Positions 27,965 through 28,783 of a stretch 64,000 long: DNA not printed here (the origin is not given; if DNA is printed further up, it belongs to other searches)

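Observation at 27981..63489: A 35-kb, 26-gene single-strand glycan operon that encodes its own specialised NusG paralog as first gene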

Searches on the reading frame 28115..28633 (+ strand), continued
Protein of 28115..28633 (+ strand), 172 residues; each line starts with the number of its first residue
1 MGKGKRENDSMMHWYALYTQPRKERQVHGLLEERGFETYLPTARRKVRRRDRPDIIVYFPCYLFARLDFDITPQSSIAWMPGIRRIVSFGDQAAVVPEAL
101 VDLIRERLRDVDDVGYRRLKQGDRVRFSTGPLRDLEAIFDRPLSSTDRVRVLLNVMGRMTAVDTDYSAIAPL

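Call 69: search_protein_families(library=ncbifam, proteins=[L005:6001-6486:+, L006:6001-6525:+, L044:2457-2957:+, L054:1413-1898:+, L062:3001-3486:+, L077:3001-3486:+, L086:3001-3486:+, L068:538-1083:+, L068:1318-1905:+, L085:458-967:+], max_evalue=0.001)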
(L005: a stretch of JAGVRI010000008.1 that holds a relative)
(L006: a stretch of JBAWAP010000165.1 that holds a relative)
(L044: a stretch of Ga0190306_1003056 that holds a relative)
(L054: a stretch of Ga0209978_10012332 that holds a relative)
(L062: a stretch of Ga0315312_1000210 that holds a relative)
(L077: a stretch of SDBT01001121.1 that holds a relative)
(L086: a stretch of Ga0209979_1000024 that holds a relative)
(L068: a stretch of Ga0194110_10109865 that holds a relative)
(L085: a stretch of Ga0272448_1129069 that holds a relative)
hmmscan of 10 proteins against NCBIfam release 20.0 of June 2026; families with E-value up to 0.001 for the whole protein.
L005:6001-6486:+ (162 aa): 5 families
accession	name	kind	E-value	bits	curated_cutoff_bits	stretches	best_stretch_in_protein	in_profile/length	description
TIGR01955.1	RfaH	equivalog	1.4e-32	112.9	144.5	1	4-159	1-158/159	transcription/translation regulatory transformer protein RfaH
NF006534.0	PRK09014.1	equivalog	1.7e-24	86.6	124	1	1-161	1-161/162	transcription/translation regulatory transformer protein RfaH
NF033644.1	antiterm_UpxY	subfamily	1.2e-23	83.9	100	1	4-157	1-162/164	UpxY family transcription antiterminator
TIGR00922.1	nusG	equivalog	5e-19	68.8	135.7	1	4-162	1-172/172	transcription termination/antitermination protein NusG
NF033641.1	antiterm_LoaP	exception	4.1e-17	62.8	125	1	4-155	1-160/166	antiterminator LoaP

L006:6001-6525:+ (175 aa): 5 families
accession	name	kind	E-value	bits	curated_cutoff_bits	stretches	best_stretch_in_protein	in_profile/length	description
TIGR01955.1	RfaH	equivalog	7.1e-28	97.6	144.5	1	4-158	1-154/159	transcription/translation regulatory transformer protein RfaH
NF006534.0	PRK09014.1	equivalog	1.2e-23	83.8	124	1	1-152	1-149/162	transcription/translation regulatory transformer protein RfaH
NF033644.1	antiterm_UpxY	subfamily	9.3e-19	68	100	1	4-161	1-163/164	UpxY family transcription antiterminator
TIGR00922.1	nusG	equivalog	2.2e-14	53.7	135.7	1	4-164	1-171/172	transcription termination/antitermination protein NusG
NF033641.1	antiterm_LoaP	exception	3.1e-12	46.9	125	1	4-157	1-159/166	antiterminator LoaP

L044:2457-2957:+ (167 aa): 5 families
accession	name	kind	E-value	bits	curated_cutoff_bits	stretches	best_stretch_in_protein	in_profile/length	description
TIGR01955.1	RfaH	equivalog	1.6e-32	112.7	144.5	1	4-156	1-156/159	transcription/translation regulatory transformer protein RfaH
NF006534.0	PRK09014.1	equivalog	9.9e-24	84.1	124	1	1-150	1-151/162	transcription/translation regulatory transformer protein RfaH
NF033644.1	antiterm_UpxY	subfamily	6.9e-23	81.4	100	1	4-157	1-163/164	UpxY family transcription antiterminator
TIGR00922.1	nusG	equivalog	1.5e-18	67.3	135.7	1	31-161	40-172/172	transcription termination/antitermination protein NusG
NF033641.1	antiterm_LoaP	exception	9.7e-12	45.3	125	1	4-159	1-165/166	antiterminator LoaP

L054:1413-1898:+ (162 aa): 6 families
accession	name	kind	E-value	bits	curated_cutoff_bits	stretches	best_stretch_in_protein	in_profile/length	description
TIGR01955.1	RfaH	equivalog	1.2e-27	96.8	144.5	1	4-156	1-156/159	transcription/translation regulatory transformer protein RfaH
NF006534.0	PRK09014.1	equivalog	4.9e-23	81.8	124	1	1-154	1-155/162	transcription/translation regulatory transformer protein RfaH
NF033644.1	antiterm_UpxY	subfamily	5.4e-21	75.3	100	1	4-158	1-164/164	UpxY family transcription antiterminator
NF033641.1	antiterm_LoaP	exception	4.9e-13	49.6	125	1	4-159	1-165/166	antiterminator LoaP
TIGR00922.1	nusG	equivalog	5.8e-13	49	135.7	1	4-156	1-167/172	transcription termination/antitermination protein NusG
TIGR01956.2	NusG_myco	equivalog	0.00039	20.1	150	0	106-160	184-238/239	transcription termination/antitermination protein NusG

L062:3001-3486:+ (162 aa): 5 families
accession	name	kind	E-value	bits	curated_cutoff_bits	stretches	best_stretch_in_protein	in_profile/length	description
TIGR01955.1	RfaH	equivalog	5.2e-28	98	144.5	1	4-156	1-156/159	transcription/translation regulatory transformer protein RfaH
NF006534.0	PRK09014.1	equivalog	3.7e-20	72.4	124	1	1-150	1-151/162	transcription/translation regulatory transformer protein RfaH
NF033644.1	antiterm_UpxY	subfamily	4e-18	65.9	100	1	4-147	1-153/164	UpxY family transcription antiterminator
NF033641.1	antiterm_LoaP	exception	3.9e-13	49.8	125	1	4-159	1-165/166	antiterminator LoaP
TIGR00922.1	nusG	equivalog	6.6e-12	45.6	135.7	1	33-160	42-171/172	transcription termination/antitermination protein NusG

L077:3001-3486:+ (162 aa): 5 families
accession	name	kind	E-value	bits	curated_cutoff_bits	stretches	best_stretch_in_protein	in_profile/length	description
TIGR01955.1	RfaH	equivalog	6.4e-26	91.2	144.5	1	4-156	1-156/159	transcription/translation regulatory transformer protein RfaH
NF006534.0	PRK09014.1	equivalog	1e-20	74.3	124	1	1-158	1-159/162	transcription/translation regulatory transformer protein RfaH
NF033644.1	antiterm_UpxY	subfamily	2.3e-20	73.2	100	1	4-158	1-164/164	UpxY family transcription antiterminator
NF033641.1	antiterm_LoaP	exception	1.3e-13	51.4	125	1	4-159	1-165/166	antiterminator LoaP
TIGR00922.1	nusG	equivalog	9.6e-13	48.3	135.7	1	29-160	35-171/172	transcription termination/antitermination protein NusG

L086:3001-3486:+ (162 aa): 5 families
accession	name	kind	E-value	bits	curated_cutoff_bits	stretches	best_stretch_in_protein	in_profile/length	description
TIGR01955.1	RfaH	equivalog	2.8e-26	92.4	144.5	1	4-157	1-157/159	transcription/translation regulatory transformer protein RfaH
NF006534.0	PRK09014.1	equivalog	6.3e-20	71.7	124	1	1-153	1-154/162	transcription/translation regulatory transformer protein RfaH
NF033644.1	antiterm_UpxY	subfamily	9.6e-18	64.7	100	1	4-148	1-152/164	UpxY family transcription antiterminator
NF033641.1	antiterm_LoaP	exception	1.5e-12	48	125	1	4-157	1-163/166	antiterminator LoaP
TIGR00922.1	nusG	equivalog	2e-11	44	135.7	1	33-160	34-171/172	transcription termination/antitermination protein NusG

L068:538-1083:+ (182 aa): 5 families
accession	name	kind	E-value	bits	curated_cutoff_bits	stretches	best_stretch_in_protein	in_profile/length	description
TIGR01955.1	RfaH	equivalog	4.2e-29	101.6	144.5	1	4-160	1-158/159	transcription/translation regulatory transformer protein RfaH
NF006534.0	PRK09014.1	equivalog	3.3e-24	85.6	124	1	1-159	1-158/162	transcription/translation regulatory transformer protein RfaH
NF033644.1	antiterm_UpxY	subfamily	2e-19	70.2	100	1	4-158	1-162/164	UpxY family transcription antiterminator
TIGR00922.1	nusG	equivalog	3.5e-12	46.5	135.7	1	28-161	34-170/172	transcription termination/antitermination protein NusG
NF033641.1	antiterm_LoaP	exception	4.1e-10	40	125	1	4-155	1-159/166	antiterminator LoaP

L068:1318-1905:+ (196 aa): 5 families
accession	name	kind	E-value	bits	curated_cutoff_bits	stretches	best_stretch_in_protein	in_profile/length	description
TIGR01955.1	RfaH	equivalog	2.9e-24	85.9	144.5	1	5-160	1-157/159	transcription/translation regulatory transformer protein RfaH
NF006534.0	PRK09014.1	equivalog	1.7e-19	70.3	124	1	3-162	2-160/162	transcription/translation regulatory transformer protein RfaH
NF033644.1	antiterm_UpxY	subfamily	4.9e-15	55.9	100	1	5-132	1-136/164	UpxY family transcription antiterminator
TIGR00922.1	nusG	equivalog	1.1e-09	38.4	135.7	1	41-160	50-168/172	transcription termination/antitermination protein NusG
NF033641.1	antiterm_LoaP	exception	1.5e-08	34.9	125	1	5-157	1-160/166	antiterminator LoaP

L085:458-967:+ (170 aa): 5 families
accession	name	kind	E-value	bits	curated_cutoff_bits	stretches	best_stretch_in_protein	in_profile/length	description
TIGR01955.1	RfaH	equivalog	4.1e-27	95.1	144.5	1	4-163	1-158/159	transcription/translation regulatory transformer protein RfaH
NF033644.1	antiterm_UpxY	subfamily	1.3e-20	74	100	1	4-156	1-155/164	UpxY family transcription antiterminator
NF006534.0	PRK09014.1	equivalog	3e-19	69.5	124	1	1-158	1-154/162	transcription/translation regulatory transformer protein RfaH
NF033641.1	antiterm_LoaP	exception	5.2e-11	43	125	1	4-160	1-161/166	antiterminator LoaP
TIGR00922.1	nusG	equivalog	3.7e-09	36.6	135.7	1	43-161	50-167/172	transcription termination/antitermination protein NusG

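Call 73: search_protein_families(library=pfam, proteins=[L062:3716-4711:+, L064:1190-2164:+, L076:3715-4716:+, L055:978-1391:+, L054:2339-4096:+, L053:1133-2119:+, L050:3608-4993:+, L041:1426-2292:+, L007:6765-7277:+, L070:3702-4094:+], max_evalue=0.001)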
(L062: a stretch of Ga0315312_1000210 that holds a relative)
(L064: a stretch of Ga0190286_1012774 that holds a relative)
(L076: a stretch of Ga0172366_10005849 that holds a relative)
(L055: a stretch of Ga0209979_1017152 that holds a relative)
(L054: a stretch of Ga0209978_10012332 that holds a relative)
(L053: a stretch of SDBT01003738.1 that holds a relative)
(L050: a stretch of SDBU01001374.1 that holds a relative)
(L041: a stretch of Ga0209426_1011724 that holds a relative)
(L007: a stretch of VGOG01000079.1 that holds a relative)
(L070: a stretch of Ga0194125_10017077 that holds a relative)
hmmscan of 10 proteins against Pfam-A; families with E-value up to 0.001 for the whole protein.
L062:3716-4711:+ (332 aa): 4 families
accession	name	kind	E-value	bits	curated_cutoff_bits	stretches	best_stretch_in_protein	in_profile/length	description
PF00589.27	Phage_integrase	-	9.9e-40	136.5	27.1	1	119-284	2-170/172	Phage integrase family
PF02899.23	Phage_int_SAM_1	-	6e-10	39.7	22.3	1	18-97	3-83/83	Phage integrase, N-terminal SAM-like domain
PF13495.12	Phage_int_SAM_4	-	1.5e-09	38.6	27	1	18-90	4-75/85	Phage integrase, N-terminal SAM-like domain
PF13102.12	Phage_int_SAM_5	-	0.00031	21.5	22.3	0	26-103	15-92/98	Phage integrase SAM-like domain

L064:1190-2164:+ (325 aa): 4 families
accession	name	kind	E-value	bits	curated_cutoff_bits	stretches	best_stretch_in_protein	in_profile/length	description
PF00589.27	Phage_integrase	-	1.8e-42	145.5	27.1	1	115-275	7-170/172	Phage integrase family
PF02899.23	Phage_int_SAM_1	-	7.8e-11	42.5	22.3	1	9-88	3-83/83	Phage integrase, N-terminal SAM-like domain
PF13495.12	Phage_int_SAM_4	-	2.6e-09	37.8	27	1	9-85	4-79/85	Phage integrase, N-terminal SAM-like domain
PF13102.12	Phage_int_SAM_5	-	7.7e-06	26.6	22.3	1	9-94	8-92/98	Phage integrase SAM-like domain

L076:3715-4716:+ (334 aa): 4 families
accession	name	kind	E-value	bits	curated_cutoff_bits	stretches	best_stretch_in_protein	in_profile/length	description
PF00589.27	Phage_integrase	-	4e-42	144.3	27.1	1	116-276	8-171/172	Phage integrase family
PF02899.23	Phage_int_SAM_1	-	4.4e-10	40.1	22.3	1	8-88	2-83/83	Phage integrase, N-terminal SAM-like domain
PF13495.12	Phage_int_SAM_4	-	3.6e-07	30.9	27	1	9-81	4-75/85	Phage integrase, N-terminal SAM-like domain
PF13102.12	Phage_int_SAM_5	-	8.3e-07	29.7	22.3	1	14-94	13-92/98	Phage integrase SAM-like domain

L055:978-1391:+ (138 aa): 1 family
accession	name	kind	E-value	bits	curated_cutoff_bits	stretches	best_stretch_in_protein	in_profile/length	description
PF00589.27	Phage_integrase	-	9.6e-13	48.7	27.1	1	13-74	7-68/172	Phage integrase family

L054:2339-4096:+ (586 aa): 5 families
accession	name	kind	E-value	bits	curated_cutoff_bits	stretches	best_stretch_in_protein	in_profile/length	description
PF13185.12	GAF_2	-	3.5e-57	192.8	28.6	3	89-230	2-136/136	GAF domain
PF01590.32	GAF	-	1.3e-43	149.2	22.4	3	90-229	1-133/133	GAF domain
PF13492.12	GAF_3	-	8.2e-31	107.5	27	3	91-231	2-129/129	GAF domain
PF00990.26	GGDEF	-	3.9e-13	49.9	23.8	1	536-586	1-51/161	Diguanylate cyclase, GGDEF domain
PF11849.14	DUF3369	-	5.4e-06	27.2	27.2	0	206-236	136-166/168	Domain of unknown function (DUF3369)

L053:1133-2119:+ (329 aa): 9 families
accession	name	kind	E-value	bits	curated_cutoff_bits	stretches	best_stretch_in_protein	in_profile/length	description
PF16363.11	GDP_Man_Dehyd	-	3.5e-57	194.8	27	1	5-311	1-331/332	GDP-mannose 4,6 dehydratase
PF01370.27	Epimerase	-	1.8e-56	191.7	20.9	1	5-249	2-240/240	NAD dependent epimerase/dehydratase family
PF01073.25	3Beta_HSD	-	1.1e-14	54.5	22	1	5-233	1-224/280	3-beta hydroxysteroid dehydrogenase/isomerase family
PF04321.23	RmlD_sub_bind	-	2e-14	53.8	27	1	5-237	4-196/287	RmlD substrate binding domain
PF07993.18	NAD_binding_4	-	2.4e-09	37.1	20.1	1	84-190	90-209/258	Male sterility protein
PF08659.16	KR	-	5.2e-07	30.2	22.6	1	2-139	1-143/180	KR domain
PF02719.21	Polysacc_synt_2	-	7.1e-07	29.1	20.2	1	5-134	2-129/293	Polysaccharide biosynthesis protein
PF13460.12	NAD_binding_10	-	5.1e-05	23.6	27.2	1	47-185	32-143/184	NAD(P)H-binding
PF00106.31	adh_short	-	5.2e-05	23.2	26.6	1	4-169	3-160/195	short chain dehydrogenase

L050:3608-4993:+ (462 aa): 5 families
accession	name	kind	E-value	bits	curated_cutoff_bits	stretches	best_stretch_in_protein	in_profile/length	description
PF00535.33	Glycos_transf_2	-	3.1e-28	99.2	23.3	1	139-306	1-167/168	Glycosyl transferase family 2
PF13641.12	Glyco_tranf_2_3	-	1.6e-14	54.9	27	1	138-339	3-208/230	Glycosyltransferase like family 2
PF10111.15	Glyco_tranf_2_2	-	1.9e-07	31.3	27.3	1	139-240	1-104/276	Glycosyltransferase like family 2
PF13506.12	Glyco_transf_21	-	1.1e-05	25.4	21.7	1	209-357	22-171/174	Glycosyl transferase family 21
PF13632.12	Glyco_trans_2_3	-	1.4e-05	25.4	27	1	297-413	78-192/198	Glycosyl transferase family group 2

L041:1426-2292:+ (289 aa): 1 family
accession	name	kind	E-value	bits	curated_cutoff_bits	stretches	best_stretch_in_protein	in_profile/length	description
PF12760.12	Zn_ribbon_IS1595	-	1.4e-08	35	25.4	1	113-154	4-43/46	Transposase zinc-ribbon domain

L007:6765-7277:+ (171 aa): 1 family
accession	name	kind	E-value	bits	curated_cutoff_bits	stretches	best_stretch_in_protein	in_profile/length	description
PF09970.15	DUF2204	-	1.3e-08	35.1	20.3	0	4-46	5-46/181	Nucleotidyl transferase of unknown function (DUF2204)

L070:3702-4094:+ (131 aa): 1 family
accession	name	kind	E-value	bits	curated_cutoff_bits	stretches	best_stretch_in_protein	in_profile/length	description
PF00072.30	Response_reg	-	4.5e-21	75.5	30.2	1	10-121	1-110/111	Response regulator receiver domain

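Call 75: search_protein_families(library=pfam, proteins=[L062:4784-5587:+, L062:5665-6474:+, L086:3845-5461:+, L086:5473-6462:+, L052:3762-4703:+, L052:4725-6101:+, L006:7662-8669:+, L006:8695-9660:+, L006:11159-12313:+, L082:4266-5477:+], max_evalue=0.001)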
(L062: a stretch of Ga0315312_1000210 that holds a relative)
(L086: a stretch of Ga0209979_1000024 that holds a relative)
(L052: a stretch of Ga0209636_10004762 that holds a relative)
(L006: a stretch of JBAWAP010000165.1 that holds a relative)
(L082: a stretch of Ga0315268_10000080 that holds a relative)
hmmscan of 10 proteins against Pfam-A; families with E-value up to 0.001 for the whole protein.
L062:4784-5587:+ (268 aa): 1 family
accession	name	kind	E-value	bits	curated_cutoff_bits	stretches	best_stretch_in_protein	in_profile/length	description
PF01507.26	PAPS_reduct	-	1.3e-28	100.6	22.5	1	31-229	2-173/175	Phosphoadenosine phosphosulfate reductase domain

L062:5665-6474:+ (270 aa): 1 family
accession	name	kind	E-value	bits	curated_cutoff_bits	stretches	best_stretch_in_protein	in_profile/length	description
PF01663.27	Phosphodiest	-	1.6e-28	100.8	23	1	39-270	1-200/342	Type I phosphodiesterase / nucleotide pyrophosphatase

L086:3845-5461:+ (539 aa): 5 families
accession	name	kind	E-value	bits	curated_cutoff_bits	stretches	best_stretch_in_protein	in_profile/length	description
PF02706.20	Wzz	-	1.5e-11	44.8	25.5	1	2-87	4-90/91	Chain length determinant protein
PF13614.12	AAA_31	-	5e-09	36.8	27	1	349-468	14-139/177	AAA domain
PF13807.11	GNVR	-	8.4e-08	32.5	27.7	1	196-267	8-79/82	G-rich domain on putative tyrosine kinase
PF01656.29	CbiA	-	9.4e-08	32.5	25.4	1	339-472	1-85/125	CobQ/CobB/MinD/ParA nucleotide binding domain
PF10609.15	ParA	-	9.4e-06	25.7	27.1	1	338-507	5-173/246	NUBPL iron-transfer P-loop NTPase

L086:5473-6462:+ (330 aa): 12 families
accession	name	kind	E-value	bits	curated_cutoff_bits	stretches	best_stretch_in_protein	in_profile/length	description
PF07719.23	TPR_2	-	3.1e-18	64.7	27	0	163-191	3-31/34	Tetratricopeptide repeat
PF13414.12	TPR_11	-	5.7e-13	48.8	26.8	1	253-283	11-41/42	TPR repeat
PF00515.34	TPR_1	-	4.1e-12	45.8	27.8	0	308-330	2-24/34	Tetratricopeptide repeat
PF13432.12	TPR_16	-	4.7e-12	46.5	32.7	0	137-187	7-56/65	Tetratricopeptide repeat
PF13424.12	TPR_12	-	1.1e-11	45.2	30.1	1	162-232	4-75/77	Tetratricopeptide repeat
PF14559.12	TPR_19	-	1.5e-11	44.9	25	1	250-296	5-51/68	Tetratricopeptide repeat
PF13181.12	TPR_8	-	2.5e-11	43.2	25.7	0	162-191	2-31/34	Tetratricopeptide repeat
PF13431.12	TPR_17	-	1.2e-10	41.2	24.4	1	153-178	5-30/34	Tetratricopeptide repeat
PF13428.12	TPR_14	-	8.6e-07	29.5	23.5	0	238-278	4-43/44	Tetratricopeptide repeat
PF13174.12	TPR_6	-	2.6e-05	25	26.3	0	312-330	5-23/33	Tetratricopeptide repeat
PF13371.12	TPR_9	-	5.9e-05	23.4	35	0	247-300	6-59/73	Tetratricopeptide repeat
PF13176.12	TPR_7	-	0.00044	20.6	27.9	0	237-268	1-33/36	Tetratricopeptide repeat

L052:3762-4703:+ (314 aa): 3 families
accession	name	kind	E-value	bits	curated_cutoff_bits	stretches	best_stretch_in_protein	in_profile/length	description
PF20797.2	HepT-like_2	-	4.1e-28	98.1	27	1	192-300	1-109/110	HepT-like protein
PF18765.7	Polbeta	-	1.4e-06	28.8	26.9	1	65-145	2-83/93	Polymerase beta, Nucleotidyltransferase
PF01909.29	NTP_transf_2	-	5.9e-05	23.8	21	1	68-139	6-83/93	Nucleotidyltransferase domain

L052:4725-6101:+ (459 aa): 4 families
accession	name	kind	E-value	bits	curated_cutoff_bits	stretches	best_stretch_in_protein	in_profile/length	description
PF03721.20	UDPG_MGDP_dh_N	-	2.2e-36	125.6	27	1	6-194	2-183/187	UDP-glucose/GDP-mannose dehydrogenase family, NAD binding domain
PF00984.24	UDPG_MGDP_dh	-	1e-25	90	25.4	1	213-305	2-93/94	UDP-glucose/GDP-mannose dehydrogenase family, central domain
PF03720.21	UDPG_MGDP_dh_C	-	6.1e-25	88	30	1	333-436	2-102/103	UDP-glucose/GDP-mannose dehydrogenase family, UDP binding domain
PF00070.33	Pyr_redox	-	0.00085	20.2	22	0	6-39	1-33/82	Pyridine nucleotide-disulphide oxidoreductase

L006:7662-8669:+ (336 aa): 9 families
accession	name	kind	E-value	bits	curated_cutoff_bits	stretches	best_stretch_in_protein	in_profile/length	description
PF01370.27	Epimerase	-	1.5e-63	214.9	20.9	1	5-248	2-240/240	NAD dependent epimerase/dehydratase family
PF16363.11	GDP_Man_Dehyd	-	2.9e-62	211.5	27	1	5-318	1-331/332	GDP-mannose 4,6 dehydratase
PF01073.25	3Beta_HSD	-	3.7e-19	69.2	22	1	5-240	1-232/280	3-beta hydroxysteroid dehydrogenase/isomerase family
PF04321.23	RmlD_sub_bind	-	4.2e-17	62.6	27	1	5-238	4-198/287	RmlD substrate binding domain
PF07993.18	NAD_binding_4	-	2.6e-12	46.9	20.1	1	6-193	1-210/258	Male sterility protein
PF02719.21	Polysacc_synt_2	-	3.1e-10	40.2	20.2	1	5-133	2-129/293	Polysaccharide biosynthesis protein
PF13460.12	NAD_binding_10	-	2.9e-07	31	27.2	1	8-184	1-143/184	NAD(P)H-binding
PF08659.16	KR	-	3.4e-06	27.5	22.6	1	2-137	1-142/180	KR domain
PF00106.31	adh_short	-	0.00019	21.4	26.6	0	4-117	3-117/195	short chain dehydrogenase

L006:8695-9660:+ (322 aa): 3 families
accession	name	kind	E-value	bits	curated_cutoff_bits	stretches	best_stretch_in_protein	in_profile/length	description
PF01370.27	Epimerase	-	1.4e-38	133.1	20.9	1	4-245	1-240/240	NAD dependent epimerase/dehydratase family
PF16363.11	GDP_Man_Dehyd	-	6.1e-22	78.9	27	1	5-270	1-273/332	GDP-mannose 4,6 dehydratase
PF01073.25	3Beta_HSD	-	0.00044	19.8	22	1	5-159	1-158/280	3-beta hydroxysteroid dehydrogenase/isomerase family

L006:11159-12313:+ (385 aa): 6 families
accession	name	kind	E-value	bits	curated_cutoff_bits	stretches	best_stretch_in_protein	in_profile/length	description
PF00534.26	Glycos_transf_1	-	2.9e-43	147.8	26.4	1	188-355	6-171/172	Glycosyl transferases group 1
PF13692.12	Glyco_trans_1_4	-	1.8e-38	132.5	27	1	198-342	2-142/142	Glycosyl transferases group 1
PF13439.12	Glyco_transf_4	-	4.7e-18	66.2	28.5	1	15-175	2-168/170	Glycosyltransferase Family 4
PF13579.12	Glyco_trans_4_4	-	3.6e-16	60.3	29.7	1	15-172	1-158/158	Glycosyl transferase 4-like domain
PF13524.12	Glyco_trans_1_2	-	4.7e-14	53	25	1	219-365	6-137/144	Glycosyl transferase-like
PF20706.3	GT4-conflict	-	1.4e-07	31.3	26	1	265-366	272-381/385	Family 4 Glycosyltransferase in conflict systems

L082:4266-5477:+ (404 aa): 1 family
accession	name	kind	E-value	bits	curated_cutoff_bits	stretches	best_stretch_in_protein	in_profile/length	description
PF01933.23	CofD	-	7.6e-94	314.6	30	1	41-329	1-286/290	2-phospho-L-lactate transferase CofD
